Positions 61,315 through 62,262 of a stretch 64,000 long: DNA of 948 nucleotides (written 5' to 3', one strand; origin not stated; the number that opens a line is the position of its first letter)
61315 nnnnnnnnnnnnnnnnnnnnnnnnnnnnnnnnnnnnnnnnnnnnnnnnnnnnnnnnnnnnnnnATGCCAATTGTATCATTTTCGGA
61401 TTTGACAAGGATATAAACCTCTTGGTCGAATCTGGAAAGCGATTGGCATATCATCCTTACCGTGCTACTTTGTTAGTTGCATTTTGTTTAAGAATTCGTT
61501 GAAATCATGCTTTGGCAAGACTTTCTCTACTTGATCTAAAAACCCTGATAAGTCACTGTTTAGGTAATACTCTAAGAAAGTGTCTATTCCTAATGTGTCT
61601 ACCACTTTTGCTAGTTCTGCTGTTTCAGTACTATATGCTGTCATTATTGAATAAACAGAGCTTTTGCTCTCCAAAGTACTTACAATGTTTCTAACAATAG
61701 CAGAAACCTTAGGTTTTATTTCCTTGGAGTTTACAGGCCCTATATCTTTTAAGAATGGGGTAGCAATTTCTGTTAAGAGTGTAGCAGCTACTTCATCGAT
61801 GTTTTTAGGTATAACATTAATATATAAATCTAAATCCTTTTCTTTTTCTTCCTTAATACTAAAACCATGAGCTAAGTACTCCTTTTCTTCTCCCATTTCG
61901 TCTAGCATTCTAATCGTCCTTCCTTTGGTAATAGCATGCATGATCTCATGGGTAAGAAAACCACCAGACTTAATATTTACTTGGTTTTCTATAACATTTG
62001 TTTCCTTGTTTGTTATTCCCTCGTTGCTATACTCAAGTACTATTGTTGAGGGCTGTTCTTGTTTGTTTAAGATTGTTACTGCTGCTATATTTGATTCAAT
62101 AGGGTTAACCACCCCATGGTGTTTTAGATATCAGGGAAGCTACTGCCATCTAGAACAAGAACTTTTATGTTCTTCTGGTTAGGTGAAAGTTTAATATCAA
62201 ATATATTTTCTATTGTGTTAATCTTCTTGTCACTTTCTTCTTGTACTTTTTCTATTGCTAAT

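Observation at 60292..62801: tRNA-Pro-adjacent three-gene block: unknown protein, HExxH protein and class II Fic enzyme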

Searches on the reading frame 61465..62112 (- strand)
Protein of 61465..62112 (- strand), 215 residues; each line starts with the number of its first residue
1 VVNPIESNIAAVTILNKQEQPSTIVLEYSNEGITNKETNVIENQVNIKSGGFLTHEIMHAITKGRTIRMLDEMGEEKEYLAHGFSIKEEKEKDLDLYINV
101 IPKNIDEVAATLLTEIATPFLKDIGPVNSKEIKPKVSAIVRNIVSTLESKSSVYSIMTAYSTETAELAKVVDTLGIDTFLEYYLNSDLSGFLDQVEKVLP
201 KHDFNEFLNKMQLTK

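Call 4: search_protein_families(library=pfam, proteins=[window:61465-62112:-], max_evalue=0.1)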
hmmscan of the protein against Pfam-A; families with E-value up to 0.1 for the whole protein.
window:61465-62112:- (215 aa): 1 family
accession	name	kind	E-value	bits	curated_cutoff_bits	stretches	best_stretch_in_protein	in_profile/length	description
PF11256.13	SAV0927-like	-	0.03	15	25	1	48-98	28-78/80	SAV0927-like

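Call 5: search_protein_families(library=padloc, proteins=[window:61465-62112:-], max_evalue=0.1)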
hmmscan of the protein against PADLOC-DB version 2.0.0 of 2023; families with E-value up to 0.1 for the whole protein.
window:61465-62112:- (215 aa): 0 families

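Call 6: search_protein_families(library=ncbifam, proteins=[window:61465-62112:-], max_evalue=0.1)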
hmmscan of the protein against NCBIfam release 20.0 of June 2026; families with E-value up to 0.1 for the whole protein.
window:61465-62112:- (215 aa): 0 families

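Call 7: search_protein_families(library=phrogs, proteins=[window:61465-62112:-], max_evalue=0.1)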
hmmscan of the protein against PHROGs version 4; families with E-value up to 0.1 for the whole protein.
window:61465-62112:- (215 aa): 5 families
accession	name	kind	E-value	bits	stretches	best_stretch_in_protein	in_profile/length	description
phrog_11796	-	unknown function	0.0054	17.8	1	141-201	31-97/217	-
phrog_4059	-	unknown function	0.0081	17.5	0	89-146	37-84/106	-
phrog_26779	-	unknown function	0.019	16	1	86-155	86-152/178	-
phrog_4481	-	unknown function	0.028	14.9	1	12-78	90-156/196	-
phrog_15467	-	unknown function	0.046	14.9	1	135-169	22-56/124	-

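Call 8: find_encoding_contigs(protein=window:61465-62112:-, flank=10000, max_places=10)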
Protein window:61465-62112:- (215 aa): no gene with exactly this product is on record in the collection.

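Call 10: find_homologous_proteins(query=window:61465-62112:-, max_evalue=0.01)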
Query window:61465-62112:- (215 aa): 1 proteins with E <= 0.01 among 243 candidates.
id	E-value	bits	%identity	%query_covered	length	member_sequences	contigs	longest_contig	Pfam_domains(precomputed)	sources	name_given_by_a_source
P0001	6.1e-131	452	100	100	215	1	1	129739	-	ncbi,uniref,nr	ncbi:hypothetical protein GYA37_02270 [candidate division WWE3 bacterium]|uniref:Uncharacterized pro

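Call 19: search_protein_representatives(protein=window:61465-62112:-)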
Query: 215 residues. Proteins with E-value up to 0.001 (for the whole library): 5; up to 1e-10: 2; up to 1e-30: 1. The best 5 are listed.
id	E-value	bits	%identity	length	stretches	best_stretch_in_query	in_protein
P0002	2.3e-130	448.2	100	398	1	1-215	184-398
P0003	1.2e-11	61.0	32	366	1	11-213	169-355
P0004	4.1e-05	39.7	37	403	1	147-211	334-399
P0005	4.6e-05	39.6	49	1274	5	69-94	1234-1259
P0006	3.1e-04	36.8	28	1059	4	26-73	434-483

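Call 25: find_encoding_contigs(protein=P0002, flank=10000, max_places=10)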
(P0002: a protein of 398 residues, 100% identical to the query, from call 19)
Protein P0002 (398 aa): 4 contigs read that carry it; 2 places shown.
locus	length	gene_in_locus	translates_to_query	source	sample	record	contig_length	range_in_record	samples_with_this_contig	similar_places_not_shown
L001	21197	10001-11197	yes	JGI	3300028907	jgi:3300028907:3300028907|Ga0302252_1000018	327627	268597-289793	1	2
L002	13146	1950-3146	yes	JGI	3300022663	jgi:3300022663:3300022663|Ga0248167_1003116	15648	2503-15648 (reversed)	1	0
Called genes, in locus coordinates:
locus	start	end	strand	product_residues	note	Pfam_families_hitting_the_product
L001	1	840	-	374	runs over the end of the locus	-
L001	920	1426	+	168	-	-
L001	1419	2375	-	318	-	PF01266:DAO (faint), PF03486:HI0933_like (faint), PF07992:Pyr_redox_2, PF12831:FAD_oxidored (faint), PF13738:Pyr_redox_3, PF00070:Pyr_redox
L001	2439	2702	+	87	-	-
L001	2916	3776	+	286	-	-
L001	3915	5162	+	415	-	PF07690:MFS_1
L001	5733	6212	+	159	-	PF01844:HNH (weak), PF13392:HNH_3 (weak)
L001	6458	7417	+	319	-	PF16289:PIN_12, PF18476:PIN_8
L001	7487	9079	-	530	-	-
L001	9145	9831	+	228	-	-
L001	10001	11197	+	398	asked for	-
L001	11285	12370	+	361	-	PF13784:Fic_N, PF02661:Fic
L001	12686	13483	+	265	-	-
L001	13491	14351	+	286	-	PF00892:EamA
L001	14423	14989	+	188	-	-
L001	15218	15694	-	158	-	PF13023:HD_3 (weak)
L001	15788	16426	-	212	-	PF02223:Thymidylate_kin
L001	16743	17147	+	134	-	-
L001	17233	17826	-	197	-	-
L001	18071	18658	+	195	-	PF00583:Acetyltransf_1, PF13673:Acetyltransf_10, PF13508:Acetyltransf_7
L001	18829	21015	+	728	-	-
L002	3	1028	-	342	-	?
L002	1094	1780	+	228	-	-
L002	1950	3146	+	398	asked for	-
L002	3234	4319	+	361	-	PF13784:Fic_N, PF02661:Fic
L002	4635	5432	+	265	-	-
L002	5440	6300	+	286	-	PF00892:EamA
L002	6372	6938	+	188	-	-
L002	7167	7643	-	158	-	PF13023:HD_3 (weak)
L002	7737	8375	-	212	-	PF02223:Thymidylate_kin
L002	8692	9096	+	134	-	-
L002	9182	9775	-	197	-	-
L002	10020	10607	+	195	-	PF00583:Acetyltransf_1, PF13673:Acetyltransf_10, PF13508:Acetyltransf_7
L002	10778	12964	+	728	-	-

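Call 26: find_encoding_contigs(protein=P0003, flank=10000, max_places=10)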
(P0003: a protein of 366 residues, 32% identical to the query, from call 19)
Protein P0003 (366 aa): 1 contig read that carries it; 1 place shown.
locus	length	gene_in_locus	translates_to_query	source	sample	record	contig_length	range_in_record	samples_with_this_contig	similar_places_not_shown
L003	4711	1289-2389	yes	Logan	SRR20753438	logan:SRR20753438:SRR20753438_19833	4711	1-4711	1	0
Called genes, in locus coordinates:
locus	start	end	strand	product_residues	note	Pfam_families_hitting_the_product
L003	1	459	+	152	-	?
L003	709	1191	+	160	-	-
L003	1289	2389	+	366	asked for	-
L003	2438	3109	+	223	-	PF00293:NUDIX, PF19368:WHD_AraR, PF21906:WHD_NrtR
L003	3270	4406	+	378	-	-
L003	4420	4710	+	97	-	?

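Call 27: find_encoding_contigs(protein=P0004, flank=10000, max_places=10)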
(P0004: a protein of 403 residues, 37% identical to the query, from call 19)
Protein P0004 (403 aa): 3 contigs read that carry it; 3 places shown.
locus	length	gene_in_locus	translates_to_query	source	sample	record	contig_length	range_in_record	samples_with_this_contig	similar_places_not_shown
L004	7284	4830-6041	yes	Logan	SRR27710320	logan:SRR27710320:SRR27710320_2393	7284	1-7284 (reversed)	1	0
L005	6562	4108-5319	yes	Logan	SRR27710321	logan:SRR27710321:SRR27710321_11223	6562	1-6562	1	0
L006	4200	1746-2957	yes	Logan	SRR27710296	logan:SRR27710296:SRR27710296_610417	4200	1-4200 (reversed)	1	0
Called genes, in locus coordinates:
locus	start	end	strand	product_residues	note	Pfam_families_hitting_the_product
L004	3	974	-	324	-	?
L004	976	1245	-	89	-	PF00085:Thioredoxin, PF13098:Thioredoxin_2 (faint), PF14595:Thioredoxin_9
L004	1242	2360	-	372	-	PF07907:YibE_F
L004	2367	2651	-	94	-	PF02001:DUF134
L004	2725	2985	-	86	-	PF17253:DUF5320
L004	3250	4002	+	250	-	PF01209:Ubie_methyltran, PF05175:MTS (weak), PF01135:PCMT, PF13489:Methyltransf_23, PF13847:Methyltransf_31, PF08241:Methyltransf_11, PF08242:Methyltransf_12, PF13649:Methyltransf_25, +4 more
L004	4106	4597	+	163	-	PF00293:NUDIX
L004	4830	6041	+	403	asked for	-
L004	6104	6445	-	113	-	-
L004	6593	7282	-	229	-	?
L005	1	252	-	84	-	?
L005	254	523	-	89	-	PF00085:Thioredoxin, PF13098:Thioredoxin_2 (faint), PF14595:Thioredoxin_9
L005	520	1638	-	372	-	PF07907:YibE_F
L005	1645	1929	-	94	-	PF02001:DUF134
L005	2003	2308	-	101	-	PF17253:DUF5320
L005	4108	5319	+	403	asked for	-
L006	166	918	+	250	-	PF01209:Ubie_methyltran, PF05175:MTS (weak), PF01135:PCMT, PF13489:Methyltransf_23, PF13847:Methyltransf_31, PF08241:Methyltransf_11, PF08242:Methyltransf_12, PF13649:Methyltransf_25, +4 more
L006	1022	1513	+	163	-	PF00293:NUDIX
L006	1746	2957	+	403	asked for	-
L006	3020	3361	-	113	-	-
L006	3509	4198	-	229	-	?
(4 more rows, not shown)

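Call 32: find_homologous_proteins(query=A2, max_evalue=0.01)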
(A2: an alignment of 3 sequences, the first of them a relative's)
Query A2 (3 sequences) (398 aa, profile of the alignment): 5 proteins with E <= 0.01 among 8000 candidates.
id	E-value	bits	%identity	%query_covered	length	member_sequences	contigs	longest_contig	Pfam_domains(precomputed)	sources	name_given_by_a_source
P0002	8.6e-185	633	100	100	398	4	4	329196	-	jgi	-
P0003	7.8e-162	557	26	78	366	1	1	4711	-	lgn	-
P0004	3.6e-153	528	26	40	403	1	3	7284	-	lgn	-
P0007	7.8e-136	471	74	99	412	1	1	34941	-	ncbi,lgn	ncbi:MAG: hypothetical protein WAX66_00380 [Patescibacteria group bacterium]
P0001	1.5e-94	335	100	54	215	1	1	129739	-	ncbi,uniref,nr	ncbi:hypothetical protein GYA37_02270 [candidate division WWE3 bacterium]|uniref:Uncharacterized pro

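Call 33: search_solved_structures(query=A2, max_evalue=10)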
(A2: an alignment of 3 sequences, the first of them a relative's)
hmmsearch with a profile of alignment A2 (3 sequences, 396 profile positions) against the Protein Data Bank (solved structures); distinct sequences matched with E-value up to 10: 2.
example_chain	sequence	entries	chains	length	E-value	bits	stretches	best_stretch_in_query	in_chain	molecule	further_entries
3ros_A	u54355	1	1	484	0.25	13.6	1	10-90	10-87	NAD-dependent aldehyde dehydrogenase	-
6y93_A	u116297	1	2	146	0.62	12.3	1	278-325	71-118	Nucleoid occlusion protein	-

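Call 35: find_encoding_contigs(protein=P0007, flank=10000, max_places=10)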
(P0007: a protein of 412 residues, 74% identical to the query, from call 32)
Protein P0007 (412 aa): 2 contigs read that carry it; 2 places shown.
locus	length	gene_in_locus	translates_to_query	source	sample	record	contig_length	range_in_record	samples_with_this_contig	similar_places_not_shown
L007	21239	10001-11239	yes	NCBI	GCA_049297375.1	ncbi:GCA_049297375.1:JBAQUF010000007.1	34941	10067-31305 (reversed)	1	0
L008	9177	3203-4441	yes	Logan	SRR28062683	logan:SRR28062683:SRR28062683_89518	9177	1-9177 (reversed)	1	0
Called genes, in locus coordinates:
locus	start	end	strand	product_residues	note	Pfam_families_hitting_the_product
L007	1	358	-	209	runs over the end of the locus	-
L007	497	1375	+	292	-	PF13489:Methyltransf_23 (weak), PF08241:Methyltransf_11, PF08242:Methyltransf_12, PF13649:Methyltransf_25, PF13847:Methyltransf_31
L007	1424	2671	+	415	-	PF07690:MFS_1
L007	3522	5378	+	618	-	PF00009:GTP_EFTU, PF01926:MMR_HSR1 (weak), PF22042:EF-G_D2, PF03144:GTP_EFTU_D2, PF00679:EFG_C, PF21018:BipA_C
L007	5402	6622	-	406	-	PF04851:ResIII, PF00270:DEAD, PF00271:Helicase_C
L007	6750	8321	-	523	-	-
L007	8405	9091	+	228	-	-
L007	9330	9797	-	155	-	-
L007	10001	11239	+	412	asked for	-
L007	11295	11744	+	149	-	-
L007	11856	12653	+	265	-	-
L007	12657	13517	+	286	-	PF00892:EamA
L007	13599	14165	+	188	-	-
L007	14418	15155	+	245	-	PF00106:adh_short, PF01370:Epimerase (weak), PF08659:KR, PF13460:NAD_binding_10 (weak), PF13561:adh_short_C2, PF16363:GDP_Man_Dehyd (weak)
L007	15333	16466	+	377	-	PF13401:AAA_22 (faint), PF13173:AAA_14, PF13635:DUF4143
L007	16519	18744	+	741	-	-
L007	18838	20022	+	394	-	PF00266:Aminotran_5, PF01041:DegT_DnrJ_EryC1 (weak)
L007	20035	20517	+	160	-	PF01592:NifU_N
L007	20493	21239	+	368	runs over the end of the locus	PF03054:tRNA_Me_trans, PF06508:QueC (weak), PF20259:tRNA_Me_trans_M, PF20258:tRNA_Me_trans_C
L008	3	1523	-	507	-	?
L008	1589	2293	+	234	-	-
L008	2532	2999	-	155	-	-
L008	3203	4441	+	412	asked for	-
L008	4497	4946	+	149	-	-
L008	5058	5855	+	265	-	-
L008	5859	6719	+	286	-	PF00892:EamA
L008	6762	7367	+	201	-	-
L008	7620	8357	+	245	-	PF00106:adh_short, PF01370:Epimerase (weak), PF08659:KR, PF13460:NAD_binding_10 (weak), PF13561:adh_short_C2, PF16363:GDP_Man_Dehyd (weak)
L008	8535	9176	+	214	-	?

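Call 38: search_protein_families(library=pfam, proteins=[L007:11295-11744:+, L007:9330-9797:-, L007:8405-9091:+, L007:10001-11239:+, L003:2438-3109:+, L003:3270-4406:+, L003:709-1191:+, L004:4106-4597:+, L004:6104-6445:-], max_evalue=0.05)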
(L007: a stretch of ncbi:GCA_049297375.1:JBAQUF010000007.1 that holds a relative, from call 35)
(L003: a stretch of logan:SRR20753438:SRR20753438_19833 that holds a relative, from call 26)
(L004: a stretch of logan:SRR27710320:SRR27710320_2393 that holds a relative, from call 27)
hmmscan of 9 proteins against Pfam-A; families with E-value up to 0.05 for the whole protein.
L007:11295-11744:+ (149 aa): 0 families

L007:9330-9797:- (155 aa): 0 families

L007:8405-9091:+ (228 aa): 0 families

L007:10001-11239:+ (412 aa): 0 families

L003:2438-3109:+ (223 aa): 4 families
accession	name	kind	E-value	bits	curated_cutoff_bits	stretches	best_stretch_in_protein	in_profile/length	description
PF21906.2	NrtR_WHD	-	6.4e-26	90.7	27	1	156-214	3-61/61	NrtR DNA-binding winged helix domain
PF00293.34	NUDIX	-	6.9e-19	68.6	21.1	1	14-138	3-132/134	NUDIX domain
PF19368.5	AraR_C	-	3.9e-14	53.1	23.8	1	150-216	1-68/82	AraR C-terminal winged HTH domain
PF14815.12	NUDIX_4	-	0.0013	18.9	35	1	22-84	5-68/113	NUDIX domain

L003:3270-4406:+ (378 aa): 2 families
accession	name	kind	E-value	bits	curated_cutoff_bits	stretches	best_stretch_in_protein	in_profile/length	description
PF00069.31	Pkinase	-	4.5e-05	23.4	31.7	1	209-309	87-184/263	Protein kinase domain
PF00226.36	DnaJ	-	0.00013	22.4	27.8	1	28-69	9-47/63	DnaJ domain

L003:709-1191:+ (160 aa): 0 families

L004:4106-4597:+ (163 aa): 4 families
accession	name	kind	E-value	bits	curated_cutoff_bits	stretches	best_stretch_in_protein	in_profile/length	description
PF00293.34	NUDIX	-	1.2e-22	80.8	21.1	1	12-140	2-121/134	NUDIX domain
PF22327.2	Nudt16-like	-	0.00024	21.6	27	1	41-70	36-68/161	U8 snoRNA-decapping enzyme-like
PF14815.12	NUDIX_4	-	0.0013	18.9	35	1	18-68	3-52/113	NUDIX domain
PF13869.12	NUDIX_2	-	0.0042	16.9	27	1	8-72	40-101/188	Nucleotide hydrolase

L004:6104-6445:- (113 aa): 0 families

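Call 39: search_protein_families(library=padloc, proteins=[L007:11295-11744:+, L007:9330-9797:-, L007:10001-11239:+, P0002, P0003, P0004, L003:3270-4406:+, L003:2438-3109:+, L004:4106-4597:+], max_evalue=0.05)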
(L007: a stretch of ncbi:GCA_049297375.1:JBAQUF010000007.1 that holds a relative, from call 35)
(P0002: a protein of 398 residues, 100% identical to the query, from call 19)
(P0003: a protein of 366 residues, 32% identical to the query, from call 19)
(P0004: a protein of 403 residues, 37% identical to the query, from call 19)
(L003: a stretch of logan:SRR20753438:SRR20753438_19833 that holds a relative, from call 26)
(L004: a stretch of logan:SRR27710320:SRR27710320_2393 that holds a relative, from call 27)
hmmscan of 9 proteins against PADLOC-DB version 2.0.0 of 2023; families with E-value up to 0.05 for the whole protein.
L007:11295-11744:+ (149 aa): 0 families

L007:9330-9797:- (155 aa): 0 families

L007:10001-11239:+ (412 aa): 0 families

P0002 (398 aa): 0 families

P0003 (366 aa): 0 families

P0004 (403 aa): 0 families

L003:3270-4406:+ (378 aa): 17 families
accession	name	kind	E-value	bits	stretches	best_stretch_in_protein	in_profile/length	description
PDLC03920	MkoA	-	1.7e-08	31.3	1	151-366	54-281/1112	-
PDLC04042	PD-T4-6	-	6.2e-05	20.8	1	220-259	108-147/292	-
PDLC04053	PD-T4-6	-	0.00012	19.6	1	218-257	107-146/311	-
PDLC04138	mad6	-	0.00037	17.5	2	220-316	152-546/659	mads_6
PDLC04040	PD-T4-6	-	0.00054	16.8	1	218-254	99-135/547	-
PDLC04060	PD-T4-6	-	0.00065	16.7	1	226-256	113-143/486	-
PDLC04054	PD-T4-6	-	0.0017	15.9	1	220-263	110-152/347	-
PDLC04056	PD-T4-6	-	0.0023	15.1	1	213-256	97-142/415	-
PDLC04039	PD-T4-6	-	0.0029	14.7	1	228-258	121-151/458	-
PDLC04062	PD-T4-6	-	0.006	13.7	1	221-266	137-182/450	-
PDLC04045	PD-T4-6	-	0.0076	13.2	1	225-262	143-180/350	-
PDLC04049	PD-T4-6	-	0.0099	12.7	1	186-255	81-148/442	-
PDLC04052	PD-T4-6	-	0.011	13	1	230-256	122-148/496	-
PDLC04063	PD-T4-6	-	0.014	12.1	1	205-257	104-155/564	-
PDLC04046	PD-T4-6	-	0.025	11.7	1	221-254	116-149/427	-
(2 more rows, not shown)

L003:2438-3109:+ (223 aa): 1 family
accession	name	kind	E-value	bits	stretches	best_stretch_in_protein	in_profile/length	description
PDLC04899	PDC-S07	-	5.2e-07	27.4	1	21-125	12-112/135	-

L004:4106-4597:+ (163 aa): 1 family
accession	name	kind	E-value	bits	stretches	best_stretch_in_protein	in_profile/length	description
PDLC04899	PDC-S07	-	9.2e-14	49.2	1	16-68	9-63/135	-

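Call 54: predict_structure(alignment_id=A3)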
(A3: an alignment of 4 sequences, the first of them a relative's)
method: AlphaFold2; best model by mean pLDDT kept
length: 398 residues; sequences in the alignment: 4
mean_pLDDT: 44.3   pTM: 0.45
mean pLDDT of the five models: 44.3, 41.3, 39.0, 36.1, 35.7
residues with pLDDT >= 90: 0; 70-90: 62; 50-70: 65; < 50: 271
segments of 3 or more residues with pLDDT < 50: 1-116, 121-140, 157-236, 246-287, 333-343
pLDDT, mean of each block of 10 residues (from residue 1): 24 23 27 32 38 35 34 31 31 37 44 48 44 45 59 54 27 29 29 22 25 23 27 44 46 36 32 28 39 73 60 68 72 40 65 83 68 81 86 68
secondary structure, 60 per line:
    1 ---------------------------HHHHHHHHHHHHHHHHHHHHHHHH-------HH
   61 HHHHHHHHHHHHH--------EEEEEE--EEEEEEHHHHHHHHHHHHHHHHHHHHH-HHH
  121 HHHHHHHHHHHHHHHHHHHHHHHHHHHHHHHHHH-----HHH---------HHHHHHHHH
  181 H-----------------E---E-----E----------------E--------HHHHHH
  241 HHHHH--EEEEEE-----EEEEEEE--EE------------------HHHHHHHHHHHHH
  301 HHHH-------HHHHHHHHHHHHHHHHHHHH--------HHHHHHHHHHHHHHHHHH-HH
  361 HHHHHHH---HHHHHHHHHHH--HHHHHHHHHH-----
elements in order: H28-51 H59-73 E82-87 E90-95 H96-116 H118-154 H172-181 H235-245 E248-253 E259-265 H288-304 H312-331 H340-357 H359-367 H371-381 H384-393
